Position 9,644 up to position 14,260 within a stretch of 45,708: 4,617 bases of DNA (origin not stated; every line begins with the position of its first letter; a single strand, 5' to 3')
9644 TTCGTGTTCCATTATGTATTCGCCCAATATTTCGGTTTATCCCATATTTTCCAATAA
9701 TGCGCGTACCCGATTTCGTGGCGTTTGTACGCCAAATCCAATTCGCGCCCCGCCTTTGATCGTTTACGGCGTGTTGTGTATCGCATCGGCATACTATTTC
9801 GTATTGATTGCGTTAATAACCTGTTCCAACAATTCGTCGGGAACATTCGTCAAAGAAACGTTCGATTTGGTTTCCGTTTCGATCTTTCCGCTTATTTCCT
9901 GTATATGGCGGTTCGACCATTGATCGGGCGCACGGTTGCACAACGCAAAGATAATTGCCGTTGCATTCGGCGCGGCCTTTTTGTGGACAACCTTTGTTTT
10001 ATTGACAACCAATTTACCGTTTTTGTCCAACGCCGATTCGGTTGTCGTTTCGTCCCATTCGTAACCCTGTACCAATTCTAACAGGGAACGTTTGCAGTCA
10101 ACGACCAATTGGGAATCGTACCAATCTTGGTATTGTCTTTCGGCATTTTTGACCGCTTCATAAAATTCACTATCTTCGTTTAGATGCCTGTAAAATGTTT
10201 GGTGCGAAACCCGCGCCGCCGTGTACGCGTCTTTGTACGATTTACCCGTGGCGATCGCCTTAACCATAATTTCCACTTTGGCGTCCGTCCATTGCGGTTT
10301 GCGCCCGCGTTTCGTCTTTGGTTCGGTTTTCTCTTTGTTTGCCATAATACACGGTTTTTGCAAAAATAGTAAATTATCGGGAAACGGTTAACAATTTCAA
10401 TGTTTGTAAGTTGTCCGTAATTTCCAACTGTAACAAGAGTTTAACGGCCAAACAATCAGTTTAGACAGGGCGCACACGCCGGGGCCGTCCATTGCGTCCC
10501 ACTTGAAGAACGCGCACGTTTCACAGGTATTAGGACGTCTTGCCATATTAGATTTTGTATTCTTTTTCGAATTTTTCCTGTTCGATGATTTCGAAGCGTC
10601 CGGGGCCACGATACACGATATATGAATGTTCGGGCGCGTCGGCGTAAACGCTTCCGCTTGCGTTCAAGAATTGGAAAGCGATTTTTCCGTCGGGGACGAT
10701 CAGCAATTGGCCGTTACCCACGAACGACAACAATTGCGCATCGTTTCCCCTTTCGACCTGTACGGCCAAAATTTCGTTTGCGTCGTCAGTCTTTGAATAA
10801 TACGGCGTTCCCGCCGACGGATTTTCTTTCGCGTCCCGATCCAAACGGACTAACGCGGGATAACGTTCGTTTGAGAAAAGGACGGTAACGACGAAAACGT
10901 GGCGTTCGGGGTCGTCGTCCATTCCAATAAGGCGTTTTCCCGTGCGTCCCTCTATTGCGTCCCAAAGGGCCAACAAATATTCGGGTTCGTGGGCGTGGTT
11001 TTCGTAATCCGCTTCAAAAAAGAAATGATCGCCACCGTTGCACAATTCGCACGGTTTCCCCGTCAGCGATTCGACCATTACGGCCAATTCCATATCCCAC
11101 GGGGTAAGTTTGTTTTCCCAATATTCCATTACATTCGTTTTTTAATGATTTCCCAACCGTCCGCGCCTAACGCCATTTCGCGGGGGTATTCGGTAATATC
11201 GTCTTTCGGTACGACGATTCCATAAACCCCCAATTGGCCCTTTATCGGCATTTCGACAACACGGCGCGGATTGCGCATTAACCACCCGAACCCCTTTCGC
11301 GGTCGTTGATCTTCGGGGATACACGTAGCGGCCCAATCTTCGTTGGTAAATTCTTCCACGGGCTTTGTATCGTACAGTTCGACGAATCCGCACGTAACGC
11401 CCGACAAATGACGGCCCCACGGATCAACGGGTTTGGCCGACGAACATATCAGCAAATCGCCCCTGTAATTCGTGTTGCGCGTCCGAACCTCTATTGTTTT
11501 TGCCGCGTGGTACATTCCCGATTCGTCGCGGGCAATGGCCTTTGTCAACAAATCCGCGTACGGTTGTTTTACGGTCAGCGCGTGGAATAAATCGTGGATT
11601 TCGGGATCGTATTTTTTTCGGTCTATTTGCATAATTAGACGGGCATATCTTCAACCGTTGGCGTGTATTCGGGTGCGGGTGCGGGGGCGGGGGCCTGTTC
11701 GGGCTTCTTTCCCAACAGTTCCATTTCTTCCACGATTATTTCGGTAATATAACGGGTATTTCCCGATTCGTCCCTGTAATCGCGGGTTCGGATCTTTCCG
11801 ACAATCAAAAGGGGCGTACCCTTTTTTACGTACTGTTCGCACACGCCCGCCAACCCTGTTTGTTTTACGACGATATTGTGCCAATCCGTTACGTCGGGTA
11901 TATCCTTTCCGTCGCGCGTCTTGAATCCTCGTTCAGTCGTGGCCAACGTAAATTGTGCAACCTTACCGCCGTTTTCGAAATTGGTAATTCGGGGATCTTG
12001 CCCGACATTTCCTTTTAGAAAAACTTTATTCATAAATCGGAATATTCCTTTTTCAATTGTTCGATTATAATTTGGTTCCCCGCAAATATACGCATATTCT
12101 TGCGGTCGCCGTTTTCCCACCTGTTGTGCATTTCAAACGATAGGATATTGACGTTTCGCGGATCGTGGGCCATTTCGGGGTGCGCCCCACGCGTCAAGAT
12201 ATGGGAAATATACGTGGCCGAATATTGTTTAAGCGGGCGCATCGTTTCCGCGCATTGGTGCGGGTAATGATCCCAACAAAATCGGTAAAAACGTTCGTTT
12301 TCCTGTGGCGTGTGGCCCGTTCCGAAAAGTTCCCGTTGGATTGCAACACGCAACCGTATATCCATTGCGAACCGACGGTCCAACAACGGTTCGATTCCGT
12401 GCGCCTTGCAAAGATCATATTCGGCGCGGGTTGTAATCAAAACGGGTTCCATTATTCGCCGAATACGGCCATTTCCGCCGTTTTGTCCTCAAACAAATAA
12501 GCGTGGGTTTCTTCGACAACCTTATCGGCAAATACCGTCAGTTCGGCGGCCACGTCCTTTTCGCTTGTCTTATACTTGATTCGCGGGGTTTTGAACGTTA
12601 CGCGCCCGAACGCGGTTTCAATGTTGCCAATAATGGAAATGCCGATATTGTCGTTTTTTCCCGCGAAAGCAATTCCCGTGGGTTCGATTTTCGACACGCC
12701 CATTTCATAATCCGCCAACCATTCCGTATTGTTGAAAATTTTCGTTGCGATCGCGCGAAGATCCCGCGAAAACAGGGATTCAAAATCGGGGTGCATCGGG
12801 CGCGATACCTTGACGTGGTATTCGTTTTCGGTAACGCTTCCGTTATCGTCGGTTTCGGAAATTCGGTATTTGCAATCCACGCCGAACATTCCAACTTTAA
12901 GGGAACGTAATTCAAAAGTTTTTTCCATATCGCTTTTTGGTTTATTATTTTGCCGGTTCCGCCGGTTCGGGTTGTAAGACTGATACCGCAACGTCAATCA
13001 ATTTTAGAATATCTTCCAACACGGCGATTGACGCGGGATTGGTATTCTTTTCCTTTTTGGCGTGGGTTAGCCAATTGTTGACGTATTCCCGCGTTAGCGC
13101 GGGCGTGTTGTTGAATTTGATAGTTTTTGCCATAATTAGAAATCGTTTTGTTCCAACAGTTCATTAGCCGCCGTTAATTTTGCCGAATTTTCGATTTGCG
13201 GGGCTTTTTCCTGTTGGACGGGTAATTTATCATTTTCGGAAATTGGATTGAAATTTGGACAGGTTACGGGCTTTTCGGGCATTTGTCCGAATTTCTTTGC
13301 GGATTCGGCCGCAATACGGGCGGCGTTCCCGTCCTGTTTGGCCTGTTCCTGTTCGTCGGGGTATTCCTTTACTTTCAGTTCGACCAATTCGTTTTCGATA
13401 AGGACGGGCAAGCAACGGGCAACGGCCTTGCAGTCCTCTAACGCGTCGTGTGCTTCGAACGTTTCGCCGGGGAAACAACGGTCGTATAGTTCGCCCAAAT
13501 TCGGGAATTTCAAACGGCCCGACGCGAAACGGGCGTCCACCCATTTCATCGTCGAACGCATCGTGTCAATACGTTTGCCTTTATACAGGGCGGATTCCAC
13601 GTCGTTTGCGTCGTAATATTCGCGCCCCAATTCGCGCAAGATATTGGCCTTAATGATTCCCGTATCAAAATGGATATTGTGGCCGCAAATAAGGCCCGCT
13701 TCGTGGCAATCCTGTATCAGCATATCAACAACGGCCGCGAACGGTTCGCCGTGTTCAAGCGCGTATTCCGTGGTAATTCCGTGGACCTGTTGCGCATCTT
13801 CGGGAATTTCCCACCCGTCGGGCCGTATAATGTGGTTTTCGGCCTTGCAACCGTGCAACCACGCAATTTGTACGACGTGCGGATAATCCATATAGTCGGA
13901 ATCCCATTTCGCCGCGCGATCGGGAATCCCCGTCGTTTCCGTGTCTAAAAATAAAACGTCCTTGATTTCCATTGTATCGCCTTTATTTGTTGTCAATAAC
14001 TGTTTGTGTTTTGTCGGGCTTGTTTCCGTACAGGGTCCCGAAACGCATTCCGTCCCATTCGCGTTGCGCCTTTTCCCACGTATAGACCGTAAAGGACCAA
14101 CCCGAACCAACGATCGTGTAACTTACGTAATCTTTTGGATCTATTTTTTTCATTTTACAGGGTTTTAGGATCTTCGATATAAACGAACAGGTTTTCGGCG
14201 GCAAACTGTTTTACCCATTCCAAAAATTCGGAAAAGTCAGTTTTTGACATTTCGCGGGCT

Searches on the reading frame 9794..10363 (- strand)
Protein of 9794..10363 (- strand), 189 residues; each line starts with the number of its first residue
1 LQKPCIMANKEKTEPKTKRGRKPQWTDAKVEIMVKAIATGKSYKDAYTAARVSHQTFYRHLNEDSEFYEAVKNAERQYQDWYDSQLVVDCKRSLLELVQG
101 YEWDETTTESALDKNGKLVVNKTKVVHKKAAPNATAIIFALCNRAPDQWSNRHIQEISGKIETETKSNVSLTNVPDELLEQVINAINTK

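Call 86: search_protein_families(library=pfam, proteins=[window:9794-10363:-], max_evalue=0.001)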
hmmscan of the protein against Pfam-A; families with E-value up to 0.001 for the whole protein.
window:9794-10363:- (189 aa): 1 family
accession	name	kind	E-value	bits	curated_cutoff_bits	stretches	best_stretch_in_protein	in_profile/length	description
PF20901.3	Sf6_terminase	-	0.00017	22.1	27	1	26-85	2-62/106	Bacteriophage Sf6, terminase small subunit-like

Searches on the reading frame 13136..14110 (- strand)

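Call 14: search_protein_families(library=phrogs, proteins=[window:13136-14110:-])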
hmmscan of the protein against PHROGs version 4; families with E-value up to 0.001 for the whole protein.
window:13136-14110:- (324 aa): 2 families
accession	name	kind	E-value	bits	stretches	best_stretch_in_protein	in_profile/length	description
phrog_192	-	DNA, RNA and nucleotide metabolism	2.5e-27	97.2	1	42-270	98-288/397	DNA polymerase exonuclease subunit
phrog_17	-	DNA, RNA and nucleotide metabolism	0.0003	19.8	1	50-155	670-747/1445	DNA polymerase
